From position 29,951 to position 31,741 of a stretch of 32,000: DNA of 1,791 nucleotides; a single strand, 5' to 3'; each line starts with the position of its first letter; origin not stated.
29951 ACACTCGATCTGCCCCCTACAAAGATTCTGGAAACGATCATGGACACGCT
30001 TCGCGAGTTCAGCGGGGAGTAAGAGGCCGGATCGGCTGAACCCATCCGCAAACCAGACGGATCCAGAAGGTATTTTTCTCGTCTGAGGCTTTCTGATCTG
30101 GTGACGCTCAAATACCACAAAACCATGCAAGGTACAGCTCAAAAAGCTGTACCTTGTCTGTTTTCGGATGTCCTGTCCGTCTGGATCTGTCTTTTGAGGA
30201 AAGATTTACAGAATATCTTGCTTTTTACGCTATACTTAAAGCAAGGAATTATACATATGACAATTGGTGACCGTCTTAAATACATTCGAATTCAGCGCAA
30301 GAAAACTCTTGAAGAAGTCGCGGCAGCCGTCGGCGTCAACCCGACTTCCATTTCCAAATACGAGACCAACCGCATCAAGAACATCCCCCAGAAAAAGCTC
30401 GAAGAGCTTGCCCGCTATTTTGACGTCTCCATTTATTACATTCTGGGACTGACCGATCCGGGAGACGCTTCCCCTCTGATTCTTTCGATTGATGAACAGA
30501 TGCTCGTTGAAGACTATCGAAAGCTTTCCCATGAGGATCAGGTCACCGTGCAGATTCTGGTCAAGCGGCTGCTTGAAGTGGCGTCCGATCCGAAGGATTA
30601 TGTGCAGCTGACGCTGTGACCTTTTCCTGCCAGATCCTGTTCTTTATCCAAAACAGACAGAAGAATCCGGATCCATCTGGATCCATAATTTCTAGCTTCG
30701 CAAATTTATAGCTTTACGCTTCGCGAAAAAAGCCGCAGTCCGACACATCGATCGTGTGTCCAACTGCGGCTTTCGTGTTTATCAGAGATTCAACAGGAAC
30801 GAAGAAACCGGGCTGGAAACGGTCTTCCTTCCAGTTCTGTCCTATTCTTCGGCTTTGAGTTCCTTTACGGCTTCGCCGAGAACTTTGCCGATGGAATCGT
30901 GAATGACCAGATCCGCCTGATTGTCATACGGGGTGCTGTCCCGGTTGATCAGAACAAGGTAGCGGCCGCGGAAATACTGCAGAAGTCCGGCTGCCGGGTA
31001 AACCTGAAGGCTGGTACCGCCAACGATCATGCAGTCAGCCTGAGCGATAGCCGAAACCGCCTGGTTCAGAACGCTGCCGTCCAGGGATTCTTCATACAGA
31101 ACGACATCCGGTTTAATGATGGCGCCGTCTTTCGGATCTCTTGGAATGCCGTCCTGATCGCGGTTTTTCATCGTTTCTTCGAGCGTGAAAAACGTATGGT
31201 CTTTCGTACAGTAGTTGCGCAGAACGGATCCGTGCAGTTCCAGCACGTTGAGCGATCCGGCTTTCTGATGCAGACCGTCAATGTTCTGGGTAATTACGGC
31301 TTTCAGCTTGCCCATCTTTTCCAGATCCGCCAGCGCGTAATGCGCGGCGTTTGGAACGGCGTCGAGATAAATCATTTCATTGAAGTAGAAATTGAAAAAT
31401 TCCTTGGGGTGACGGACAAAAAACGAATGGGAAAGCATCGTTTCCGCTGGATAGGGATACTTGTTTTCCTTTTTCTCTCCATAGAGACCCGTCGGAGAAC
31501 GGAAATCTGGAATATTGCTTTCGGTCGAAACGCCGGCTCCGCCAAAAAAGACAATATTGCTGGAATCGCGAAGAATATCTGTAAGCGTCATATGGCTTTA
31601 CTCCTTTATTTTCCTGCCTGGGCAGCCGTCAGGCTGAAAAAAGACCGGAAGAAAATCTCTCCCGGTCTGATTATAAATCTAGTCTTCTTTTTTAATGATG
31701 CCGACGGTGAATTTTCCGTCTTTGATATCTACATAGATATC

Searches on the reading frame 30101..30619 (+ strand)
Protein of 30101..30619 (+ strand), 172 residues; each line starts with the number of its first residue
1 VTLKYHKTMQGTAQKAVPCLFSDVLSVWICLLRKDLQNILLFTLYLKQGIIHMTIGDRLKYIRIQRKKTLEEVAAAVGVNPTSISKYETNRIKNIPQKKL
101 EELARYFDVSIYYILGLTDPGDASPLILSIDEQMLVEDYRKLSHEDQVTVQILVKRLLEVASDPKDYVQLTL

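Call 63: search_protein_families(library=ncbifam, proteins=[window:30101-30619:+], max_evalue=0.01)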
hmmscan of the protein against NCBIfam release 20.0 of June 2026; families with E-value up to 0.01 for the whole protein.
window:30101-30619:+ (172 aa): 9 families
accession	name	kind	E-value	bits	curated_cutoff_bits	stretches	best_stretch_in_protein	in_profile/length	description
NF047948.1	male_kill_WMK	equivalog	8.6e-09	35.3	300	1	48-160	156-261/300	WO male-killing family protein Wmk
NF041951.1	phage_RstR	subfamily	2e-08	34.4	80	1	53-157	1-99/108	RstR family transcriptional repressor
NF007257.0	PRK09706.1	subfamily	3.5e-05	23.6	101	1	53-147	4-104/135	transcriptional repressor DicA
NF041575.1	antitoxPezA_Strep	equivalog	4.8e-05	23.4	290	1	55-116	2-62/158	type II toxin-antitoxin system antitoxin PezA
NF003162.0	PRK04140.1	equivalog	0.0011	18.1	263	1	56-118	128-189/317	transcriptional regulator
TIGR03830.1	CxxCG_CxxCG_HTH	subfamily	0.0013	18.5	61.8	1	54-106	65-115/127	type II TA system antitoxin MqsA family protein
NF058600.1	TransRegSco1979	equivalog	0.0034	16.5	350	1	50-109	4-62/280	Sco1979 family transcriptional regulator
NF052239.1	antitox_spr1629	equivalog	0.004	16.3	335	1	53-114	1-61/377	spr1629 family repressor/antitoxin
NF007271.0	PRK09726.1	equivalog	0.0082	16.1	79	0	55-90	13-48/88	type II toxin-antitoxin system antitoxin HipB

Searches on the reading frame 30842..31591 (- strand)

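Call 8: search_protein_families(library=pfam, proteins=[window:30842-31591:-], max_evalue=0.01)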
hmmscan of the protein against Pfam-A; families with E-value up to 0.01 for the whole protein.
window:30842-31591:- (249 aa): 1 family
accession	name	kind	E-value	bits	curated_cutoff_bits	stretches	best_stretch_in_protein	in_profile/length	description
PF02146.23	SIR2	-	5e-48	163.9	24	1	18-199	1-180/180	Sir2 family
